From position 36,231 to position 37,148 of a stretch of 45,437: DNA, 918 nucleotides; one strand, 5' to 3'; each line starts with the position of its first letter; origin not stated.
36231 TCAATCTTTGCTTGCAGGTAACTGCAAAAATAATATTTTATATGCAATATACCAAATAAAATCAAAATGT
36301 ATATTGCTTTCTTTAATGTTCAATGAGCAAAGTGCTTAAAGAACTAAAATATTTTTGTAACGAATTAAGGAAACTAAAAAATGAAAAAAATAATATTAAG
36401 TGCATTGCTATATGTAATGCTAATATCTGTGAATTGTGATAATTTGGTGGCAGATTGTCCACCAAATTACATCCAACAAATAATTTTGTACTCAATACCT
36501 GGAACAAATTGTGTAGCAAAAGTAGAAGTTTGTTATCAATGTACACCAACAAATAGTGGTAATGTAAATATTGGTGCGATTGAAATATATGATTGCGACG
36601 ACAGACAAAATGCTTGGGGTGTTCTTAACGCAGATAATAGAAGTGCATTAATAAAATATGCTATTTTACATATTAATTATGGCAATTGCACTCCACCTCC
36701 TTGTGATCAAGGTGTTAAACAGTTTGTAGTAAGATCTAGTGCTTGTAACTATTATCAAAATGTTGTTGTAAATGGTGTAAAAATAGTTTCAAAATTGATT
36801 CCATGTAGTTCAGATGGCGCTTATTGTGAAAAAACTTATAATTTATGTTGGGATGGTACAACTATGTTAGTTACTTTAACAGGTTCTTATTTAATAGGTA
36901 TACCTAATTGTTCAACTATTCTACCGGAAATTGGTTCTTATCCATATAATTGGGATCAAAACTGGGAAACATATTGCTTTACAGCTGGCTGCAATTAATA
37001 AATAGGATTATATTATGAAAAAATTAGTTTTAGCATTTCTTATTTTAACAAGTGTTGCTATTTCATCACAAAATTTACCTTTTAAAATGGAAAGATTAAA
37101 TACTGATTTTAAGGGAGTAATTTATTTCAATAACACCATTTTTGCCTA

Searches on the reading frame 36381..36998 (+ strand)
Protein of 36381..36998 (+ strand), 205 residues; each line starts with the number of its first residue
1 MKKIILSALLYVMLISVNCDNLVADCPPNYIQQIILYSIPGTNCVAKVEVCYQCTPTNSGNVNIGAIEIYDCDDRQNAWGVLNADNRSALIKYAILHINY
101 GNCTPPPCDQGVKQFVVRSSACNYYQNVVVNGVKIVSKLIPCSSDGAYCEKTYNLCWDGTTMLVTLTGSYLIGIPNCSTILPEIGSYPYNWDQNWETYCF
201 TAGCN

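Call 6: search_protein_families(library=pfam, proteins=[window:36381-36998:+], max_evalue=0.01)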
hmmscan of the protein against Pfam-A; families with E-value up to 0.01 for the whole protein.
window:36381-36998:+ (205 aa): 0 families

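Call 13: find_homologous_proteins(query=window:36381-36998:+)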
Query window:36381-36998:+ (205 aa): 2 proteins with E <= 0.001 among 237 candidates.
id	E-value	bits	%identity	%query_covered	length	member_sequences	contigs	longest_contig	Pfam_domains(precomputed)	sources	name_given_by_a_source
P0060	1.4e-137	474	100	100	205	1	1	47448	-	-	-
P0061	2.2e-4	39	30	80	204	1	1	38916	-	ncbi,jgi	jgi:hypothetical protein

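Call 14: find_encoding_contigs(protein=P0061, flank=10000)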
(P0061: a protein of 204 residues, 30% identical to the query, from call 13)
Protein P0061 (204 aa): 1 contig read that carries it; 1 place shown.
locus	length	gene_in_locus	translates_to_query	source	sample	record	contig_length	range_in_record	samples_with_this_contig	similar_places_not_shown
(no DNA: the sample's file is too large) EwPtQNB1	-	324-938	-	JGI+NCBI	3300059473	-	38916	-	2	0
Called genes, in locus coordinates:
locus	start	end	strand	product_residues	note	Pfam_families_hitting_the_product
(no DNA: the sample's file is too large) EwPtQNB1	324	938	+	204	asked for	-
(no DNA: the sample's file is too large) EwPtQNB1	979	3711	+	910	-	-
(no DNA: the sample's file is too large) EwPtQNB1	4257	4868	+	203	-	-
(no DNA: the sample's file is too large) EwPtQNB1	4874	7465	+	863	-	-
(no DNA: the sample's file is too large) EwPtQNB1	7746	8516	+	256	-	-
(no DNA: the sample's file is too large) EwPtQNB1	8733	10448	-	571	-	PF14716:HHH_8, PF14520:HHH_5 (weak), PF02811:PHP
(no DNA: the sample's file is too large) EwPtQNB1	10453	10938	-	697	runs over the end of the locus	PF07676:PD40 (faint), PF00691:OmpA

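Call 17: find_related_loci(query=A1, collection=metagenome_contigs, flank=10000)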
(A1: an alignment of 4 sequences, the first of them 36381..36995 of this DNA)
Query A1 (205 aa) in metagenome_contigs; peptide patterns used: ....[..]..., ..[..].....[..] (x = any residue, [..] = any of these).
600 stretches matched a pattern, but none encodes a relative of the query by tblastn (E <= 1e-3).

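Call 18: find_related_loci(query=A1, collection=genome_contigs, flank=10000)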
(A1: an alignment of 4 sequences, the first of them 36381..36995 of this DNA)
Query A1 (205 aa) in genome_contigs; peptide patterns used: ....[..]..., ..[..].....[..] (x = any residue, [..] = any of these).
600 stretches matched a pattern, but none encodes a relative of the query by tblastn (E <= 1e-3).

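Call 22: list_cluster_members(proteins=[P0061, P0002])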
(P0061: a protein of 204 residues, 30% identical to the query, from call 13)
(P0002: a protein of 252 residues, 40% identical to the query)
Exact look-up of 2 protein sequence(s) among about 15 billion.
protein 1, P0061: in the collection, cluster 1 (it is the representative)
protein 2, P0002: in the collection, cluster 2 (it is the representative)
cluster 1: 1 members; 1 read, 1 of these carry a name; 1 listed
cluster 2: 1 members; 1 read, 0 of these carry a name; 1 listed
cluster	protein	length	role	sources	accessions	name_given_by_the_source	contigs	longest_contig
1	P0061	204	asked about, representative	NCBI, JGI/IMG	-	hypothetical protein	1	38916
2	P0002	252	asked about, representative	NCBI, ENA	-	-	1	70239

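Call 60: search_protein_representatives(alignment_id=A1)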
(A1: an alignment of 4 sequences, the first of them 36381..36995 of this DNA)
Query: 4 sequences, 206 profile positions. Proteins with E-value up to 0.001 (for the whole library): 525; up to 1e-10: 252; up to 1e-30: 9. The best 150 are listed.
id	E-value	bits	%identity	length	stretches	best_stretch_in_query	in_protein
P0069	4.5e-85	300.9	-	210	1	1-206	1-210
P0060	7.5e-85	300.1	-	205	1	1-206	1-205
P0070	8.1e-77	273.9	-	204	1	1-200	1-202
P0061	1.6e-73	263.2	-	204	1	1-206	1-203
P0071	2.2e-51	190.8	-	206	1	1-197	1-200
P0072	1.1e-37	146.1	-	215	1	1-206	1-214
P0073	2.7e-36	141.6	-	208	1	1-206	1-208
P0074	2.3e-33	132.0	-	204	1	1-187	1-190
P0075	3.8e-31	124.7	-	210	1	1-206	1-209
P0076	2.6e-29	118.7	-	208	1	9-205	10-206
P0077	3.2e-29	118.4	-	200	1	1-198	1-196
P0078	1.1e-28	116.7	-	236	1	1-197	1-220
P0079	6.9e-28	114.1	-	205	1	1-200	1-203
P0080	5.9e-24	101.3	-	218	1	1-205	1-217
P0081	1.9e-23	99.6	-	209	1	1-205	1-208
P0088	1.2e-21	93.8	-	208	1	1-200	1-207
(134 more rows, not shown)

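Call 61: find_encoding_contigs(protein=P0070, flank=10000)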
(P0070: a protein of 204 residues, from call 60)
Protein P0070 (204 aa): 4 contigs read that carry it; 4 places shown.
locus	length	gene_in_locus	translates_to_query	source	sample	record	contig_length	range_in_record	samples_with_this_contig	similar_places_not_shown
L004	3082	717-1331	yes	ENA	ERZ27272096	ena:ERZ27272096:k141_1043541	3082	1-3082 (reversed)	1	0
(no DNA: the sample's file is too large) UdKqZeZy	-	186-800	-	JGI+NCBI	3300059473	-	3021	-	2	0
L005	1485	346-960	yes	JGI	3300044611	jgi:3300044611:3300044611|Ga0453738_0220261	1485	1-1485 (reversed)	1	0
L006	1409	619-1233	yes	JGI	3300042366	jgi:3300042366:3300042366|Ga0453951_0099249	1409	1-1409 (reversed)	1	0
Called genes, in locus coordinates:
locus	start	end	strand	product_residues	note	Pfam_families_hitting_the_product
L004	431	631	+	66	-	-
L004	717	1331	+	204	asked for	-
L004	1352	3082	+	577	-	?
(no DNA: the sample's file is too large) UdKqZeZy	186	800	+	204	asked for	-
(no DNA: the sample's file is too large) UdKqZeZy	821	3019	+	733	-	?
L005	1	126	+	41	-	?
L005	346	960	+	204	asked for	-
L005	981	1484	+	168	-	?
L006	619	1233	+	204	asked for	-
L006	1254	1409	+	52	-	?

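Call 62: find_encoding_contigs(protein=P0072, flank=10000)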
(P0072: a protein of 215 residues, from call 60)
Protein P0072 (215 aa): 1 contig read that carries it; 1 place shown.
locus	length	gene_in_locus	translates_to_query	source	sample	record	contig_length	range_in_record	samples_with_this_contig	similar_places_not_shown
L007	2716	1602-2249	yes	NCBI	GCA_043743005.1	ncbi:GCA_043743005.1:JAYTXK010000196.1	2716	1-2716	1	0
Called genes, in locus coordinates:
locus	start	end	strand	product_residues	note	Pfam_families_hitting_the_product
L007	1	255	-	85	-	?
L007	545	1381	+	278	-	PF00072:Response_reg, PF04397:LytTR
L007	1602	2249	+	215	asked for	-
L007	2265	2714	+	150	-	?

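Call 71: find_encoding_contigs(protein=P0073, flank=10000, max_places=4)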
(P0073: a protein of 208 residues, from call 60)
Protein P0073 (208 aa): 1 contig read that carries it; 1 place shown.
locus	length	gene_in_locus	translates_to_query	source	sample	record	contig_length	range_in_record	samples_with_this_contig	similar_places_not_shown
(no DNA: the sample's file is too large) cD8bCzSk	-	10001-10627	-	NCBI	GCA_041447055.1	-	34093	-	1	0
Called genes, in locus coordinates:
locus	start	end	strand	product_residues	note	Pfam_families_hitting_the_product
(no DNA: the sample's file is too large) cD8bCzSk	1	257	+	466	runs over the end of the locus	PF03739:LptF_LptG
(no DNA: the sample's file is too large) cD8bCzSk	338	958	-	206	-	PF04264:YceI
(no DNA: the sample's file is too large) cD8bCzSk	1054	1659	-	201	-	PF01739:CheR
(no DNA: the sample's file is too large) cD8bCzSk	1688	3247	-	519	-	PF02142:MGS, PF01808:AICARFT_IMPCHas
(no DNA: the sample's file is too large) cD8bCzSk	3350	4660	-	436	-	PF08245:Mur_ligase_M, PF02875:Mur_ligase_C, PF27239:FOL3_C (weak)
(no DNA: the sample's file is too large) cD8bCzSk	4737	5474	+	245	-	PF00106:adh_short, PF08659:KR, PF13561:adh_short_C2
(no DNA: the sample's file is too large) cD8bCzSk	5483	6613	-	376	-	PF03734:YkuD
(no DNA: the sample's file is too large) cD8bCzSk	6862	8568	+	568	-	PF02518:HATPase_c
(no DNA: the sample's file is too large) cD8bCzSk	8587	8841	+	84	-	-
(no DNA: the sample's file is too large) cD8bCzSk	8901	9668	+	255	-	PF00072:Response_reg, PF04397:LytTR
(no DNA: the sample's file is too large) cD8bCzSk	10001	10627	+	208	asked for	-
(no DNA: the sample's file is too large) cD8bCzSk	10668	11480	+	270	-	PF25852:DUF6242_C (faint)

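Call 72: find_encoding_contigs(protein=P0074, flank=10000, max_places=4)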
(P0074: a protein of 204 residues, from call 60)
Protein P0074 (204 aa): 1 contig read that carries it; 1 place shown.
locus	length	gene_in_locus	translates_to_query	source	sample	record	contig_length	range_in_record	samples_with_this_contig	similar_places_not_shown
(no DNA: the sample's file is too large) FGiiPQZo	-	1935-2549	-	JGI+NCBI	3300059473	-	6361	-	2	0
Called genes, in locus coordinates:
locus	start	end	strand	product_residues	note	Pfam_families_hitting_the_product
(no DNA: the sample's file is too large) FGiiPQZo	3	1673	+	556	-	?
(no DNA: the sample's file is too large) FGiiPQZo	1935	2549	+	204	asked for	-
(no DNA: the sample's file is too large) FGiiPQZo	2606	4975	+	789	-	PF18962:Por_Secre_tail (weak)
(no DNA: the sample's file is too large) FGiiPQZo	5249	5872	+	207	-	-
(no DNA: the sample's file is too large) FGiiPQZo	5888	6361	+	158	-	?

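Call 73: find_encoding_contigs(protein=P0075, flank=10000, max_places=4)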
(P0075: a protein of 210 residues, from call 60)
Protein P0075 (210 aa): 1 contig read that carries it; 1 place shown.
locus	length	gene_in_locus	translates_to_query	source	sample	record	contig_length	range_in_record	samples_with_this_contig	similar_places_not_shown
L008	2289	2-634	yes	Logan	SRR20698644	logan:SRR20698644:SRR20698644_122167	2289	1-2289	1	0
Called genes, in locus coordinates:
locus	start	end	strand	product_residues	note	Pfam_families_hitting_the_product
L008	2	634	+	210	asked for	?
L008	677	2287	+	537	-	?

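Call 77: find_encoding_contigs(protein=P0078, flank=10000, max_places=5)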
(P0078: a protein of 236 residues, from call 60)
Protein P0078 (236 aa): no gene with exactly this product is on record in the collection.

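Call 78: find_encoding_contigs(protein=P0088, flank=10000, max_places=5)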
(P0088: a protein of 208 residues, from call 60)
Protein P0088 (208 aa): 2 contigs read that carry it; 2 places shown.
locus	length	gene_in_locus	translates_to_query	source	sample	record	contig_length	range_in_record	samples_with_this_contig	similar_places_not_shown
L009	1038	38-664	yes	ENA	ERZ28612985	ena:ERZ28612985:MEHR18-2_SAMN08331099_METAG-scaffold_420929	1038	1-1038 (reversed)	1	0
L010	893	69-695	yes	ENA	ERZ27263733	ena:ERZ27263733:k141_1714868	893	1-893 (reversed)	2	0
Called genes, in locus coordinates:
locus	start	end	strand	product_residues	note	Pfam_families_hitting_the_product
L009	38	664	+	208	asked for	-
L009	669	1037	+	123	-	?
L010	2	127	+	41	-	?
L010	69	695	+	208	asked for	-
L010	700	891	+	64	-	?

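Call 79: find_encoding_contigs(protein=P0077, flank=10000, max_places=6)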
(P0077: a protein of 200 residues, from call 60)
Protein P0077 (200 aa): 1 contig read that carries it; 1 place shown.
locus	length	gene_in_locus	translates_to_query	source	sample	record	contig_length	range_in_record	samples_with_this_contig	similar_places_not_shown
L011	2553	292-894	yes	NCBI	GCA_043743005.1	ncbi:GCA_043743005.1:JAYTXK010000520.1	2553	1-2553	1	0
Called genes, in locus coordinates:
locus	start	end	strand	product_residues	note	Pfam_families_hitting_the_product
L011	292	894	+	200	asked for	-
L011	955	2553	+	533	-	?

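Call 95: search_protein_families(library=ncbifam, proteins=[window:36381-36998:+, L007:545-1381:+], max_evalue=0.001)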
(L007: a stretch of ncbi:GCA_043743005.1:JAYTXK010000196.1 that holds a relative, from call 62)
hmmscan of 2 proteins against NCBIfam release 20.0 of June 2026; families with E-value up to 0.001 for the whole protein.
window:36381-36998:+ (205 aa): 0 families

L007:545-1381:+ (278 aa): 38 families (the best 25 are shown)
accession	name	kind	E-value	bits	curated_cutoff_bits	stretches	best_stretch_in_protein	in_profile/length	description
NF010684.1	PRK14084.1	equivalog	1e-16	61.5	375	1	9-241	4-248/254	response regulator transcription factor LytR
NF008677.0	PRK11697.1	equivalog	3.8e-14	52.6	246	1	5-237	2-227/238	two-component system response regulator BtsR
NF007935.0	PRK10651.1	equivalog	6e-11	41.9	250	1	2-116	4-121/216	two-component system response regulator NarL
NF052445.1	RespRegMctR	equivalog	1.6e-10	40.8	300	1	4-116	1-116/205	two-component system response regulator MctR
TIGR02875.1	spore_0_A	equivalog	7.4e-09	35.2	200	1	3-205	1-200/262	sporulation transcription factor Spo0A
NF011896.0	PRK15369.1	equivalog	1.6e-08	34.5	242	1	4-178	3-179/211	two component system response regulator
NF008469.0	PRK11361.1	equivalog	1.8e-08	33.5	714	1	3-157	3-157/461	acetoacetate metabolism transcriptional regulator AtoC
NF033791.1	ActR_PrrA_rreg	equivalog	1.2e-07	31.9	250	1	6-117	3-115/173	ActR/PrrA/RegA family redox response regulator transcription factor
TIGR01818.1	ntrC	equivalog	1.3e-07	30.8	558.6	1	8-129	2-124/463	nitrogen regulation protein NR(I)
NF051870.1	NAssimRespRegNtrX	equivalog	1.6e-07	30.6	600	1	42-139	36-139/452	nitrogen assimilation response regulator NtrX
NF007467.0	PRK10046.1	equivalog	5.2e-07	29.4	264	1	2-133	2-136/226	two-component response regulator DpiA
NF001965.0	PRK00742.1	subfamily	5.2e-07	29.2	293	1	3-107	2-110/357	chemotaxis-specific protein-glutamate methyltransferase CheB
NF006623.1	PRK09191.1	subfamily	1.9e-06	27.9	240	1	5-114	138-247/258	PhyR family response regulator anti-anti-sigma factor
NF007750.0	PRK10430.1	equivalog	1.9e-06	27.6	262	1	5-140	2-144/239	two-component system response regulator DcuR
NF045505.1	RR_RssB_Pseudo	equivalog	2.3e-06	26.9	700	1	3-125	4-128/394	two-component system response regulator RssB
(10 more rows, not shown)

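Call 97: predict_structure(alignment_id=A9)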
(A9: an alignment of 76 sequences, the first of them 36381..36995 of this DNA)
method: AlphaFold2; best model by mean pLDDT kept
length: 205 residues; sequences in the alignment: 76
mean_pLDDT: 89.6   pTM: 0.82
mean pLDDT of the five models: 89.6, 89.4, 87.9, 87.6, 87.4
residues with pLDDT >= 90: 132; 70-90: 64; 50-70: 9; < 50: 0
segments of 3 or more residues with pLDDT < 50: none
pLDDT, mean of each block of 10 residues (from residue 1): 85 77 78 93 93 93 95 82 85 91 93 96 94 88 90 97 96 96 82 92 86
secondary structure, 60 per line:
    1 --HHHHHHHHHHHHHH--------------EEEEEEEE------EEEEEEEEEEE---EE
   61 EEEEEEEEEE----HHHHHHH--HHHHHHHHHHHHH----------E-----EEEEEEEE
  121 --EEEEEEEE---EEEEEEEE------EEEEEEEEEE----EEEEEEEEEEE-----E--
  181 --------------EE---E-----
elements in order: H3-16 E31-38 E45-55 E59-70 H75-81 H84-96 E113-120 E123-130 E134-141 E148-157 E162-172

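Call 99: fold_search(model_id=the predicted structure, library=pdb)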
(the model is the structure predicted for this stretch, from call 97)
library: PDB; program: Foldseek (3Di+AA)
matches with E <= 10: 1739; with E <= 0.001: 0
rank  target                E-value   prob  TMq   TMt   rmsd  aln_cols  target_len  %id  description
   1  1fyt_B                8.1e-03  0.18  0.14  0.15  21.8       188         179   12  CRYSTAL STRUCTURE OF A COMPLEX OF A HUMAN ALPHA/BETA-T CELL RECEPTOR, INFLUENZA HA ANTIGEN PEPTIDE, AND MHC CLASS II M (released 2000-11-08)
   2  7t2d_Q                8.1e-03  0.13  0.12  0.13  23.4       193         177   14  Crystal structure of the B1 TCR in complex with HLA-DP4-Ply (released 2022-12-28)
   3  7t2d_L                9.5e-03  0.16  0.13  0.15  22.4       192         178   13  Crystal structure of the B1 TCR in complex with HLA-DP4-Ply (released 2022-12-28)
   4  2ian_G                1.1e-02  0.13  0.12  0.14  23.9       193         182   11  Structural basis for recognition of mutant self by a tumor-specific, MHC class II-restricted TCR (released 2007-04-03)
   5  4x5w_B                1.1e-02  0.13  0.12  0.13  21.7       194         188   14  HLA-DR1 with CLIP102-120(M107W) (released 2016-03-09)
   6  9bf9_B                1.3e-02  0.13  0.12  0.13  22.3       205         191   13  Human LAG-3-HLA-DR1 complex (released 2024-12-25)
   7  2iam_B                1.5e-02  0.14  0.14  0.15  22.2       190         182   14  Structural basis for recognition of mutant self by a tumor-specific, MHC class II-restricted TCR (released 2007-04-03)
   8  2ian_B                1.5e-02  0.12  0.13  0.14  22.8       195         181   15  Structural basis for recognition of mutant self by a tumor-specific, MHC class II-restricted TCR (released 2007-04-03)
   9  7t2b_L                1.6e-02  0.12  0.12  0.13  21.4       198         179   11  Crystal structure of the 5F TCR in complex with HLA-DP4-Ply (released 2022-12-28)
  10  4p5m_H                1.7e-02  0.12  0.12  0.13  22.5       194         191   10  Structural Basis of Chronic Beryllium Disease: Bridging the Gap Between Allergic Hypersensitivity and Autoimmunity (released 2014-08-27)
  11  4gbx_B                2.1e-02  0.13  0.12  0.13  21.4       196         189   12  Crystal structure of an immune complex at pH 6.5 (released 2013-01-16)
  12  7t2c_B                2.4e-02  0.09  0.11  0.13  22.5       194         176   10  Crystal structure of the B5 TCR in complex with HLA-DP4-Ply (released 2022-12-28)
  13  1d6e_B                2.6e-02  0.11  0.12  0.13  21.4       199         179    8  CRYSTAL STRUCTURE OF HLA-DR4 COMPLEX WITH PEPTIDOMIMETIC AND SEB (released 2000-06-28)
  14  4fqx_B                2.6e-02  0.11  0.12  0.13  21.5       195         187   11  Crystal structure of HLA-DM bound to HLA-DR1 (released 2013-01-09)
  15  4c56_E                2.6e-02  0.10  0.13  0.14  22.9       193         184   14  X-ray structure of the complex between staphylococcal enterotoxin B, T cell receptor and major histocompatibility comp (released 2014-07-23)
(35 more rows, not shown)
